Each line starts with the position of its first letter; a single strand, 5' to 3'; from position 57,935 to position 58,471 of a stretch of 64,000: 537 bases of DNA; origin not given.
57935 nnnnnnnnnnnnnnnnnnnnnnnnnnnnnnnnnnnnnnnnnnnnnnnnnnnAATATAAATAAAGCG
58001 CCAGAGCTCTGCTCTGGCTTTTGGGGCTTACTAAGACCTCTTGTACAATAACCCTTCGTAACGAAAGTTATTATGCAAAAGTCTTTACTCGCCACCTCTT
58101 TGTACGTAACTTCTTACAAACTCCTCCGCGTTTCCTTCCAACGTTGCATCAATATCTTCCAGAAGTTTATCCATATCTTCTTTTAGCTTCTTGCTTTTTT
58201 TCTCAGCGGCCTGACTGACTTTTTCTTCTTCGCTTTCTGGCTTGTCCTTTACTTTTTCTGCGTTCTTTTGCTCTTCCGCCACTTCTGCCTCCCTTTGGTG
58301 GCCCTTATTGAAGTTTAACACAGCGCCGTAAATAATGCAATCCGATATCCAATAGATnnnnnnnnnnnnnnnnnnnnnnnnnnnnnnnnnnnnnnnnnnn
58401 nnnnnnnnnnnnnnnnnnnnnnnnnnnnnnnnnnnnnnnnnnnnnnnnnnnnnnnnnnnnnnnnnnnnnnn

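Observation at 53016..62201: Pupylation-like protein-tagging locus (Mpa/ARC-GQYL, Dop-like, Pup-GGE, two further PafA-family paralogs) with no 20S proteasome genes in view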

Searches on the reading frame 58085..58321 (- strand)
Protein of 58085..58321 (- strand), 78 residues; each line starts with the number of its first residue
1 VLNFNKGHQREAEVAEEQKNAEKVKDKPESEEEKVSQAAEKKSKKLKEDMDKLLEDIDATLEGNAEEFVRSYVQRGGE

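Call 3: search_protein_families(library=pfam, proteins=[window:58085-58321:-], max_evalue=0.01)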
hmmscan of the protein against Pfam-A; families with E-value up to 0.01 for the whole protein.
window:58085-58321:- (78 aa): 1 family
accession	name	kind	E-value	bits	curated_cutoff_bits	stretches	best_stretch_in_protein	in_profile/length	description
PF05639.16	Pup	-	2.2e-17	64.1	27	1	18-78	8-69/69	Pup-like protein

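Call 4: search_protein_families(library=ncbifam, proteins=[window:58085-58321:-], max_evalue=0.01)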
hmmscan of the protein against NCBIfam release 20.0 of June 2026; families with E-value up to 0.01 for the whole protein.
window:58085-58321:- (78 aa): 1 family
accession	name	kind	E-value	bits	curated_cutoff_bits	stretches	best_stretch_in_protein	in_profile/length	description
TIGR03687.1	pupylate_cterm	equivalog_domain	4.7e-14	52.1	41.45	1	48-78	3-33/33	ubiquitin-like protein Pup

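Call 86: search_protein_families(library=padloc, proteins=[window:58085-58321:-], max_evalue=0.001)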
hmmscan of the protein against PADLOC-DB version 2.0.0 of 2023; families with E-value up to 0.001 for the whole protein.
window:58085-58321:- (78 aa): 0 families
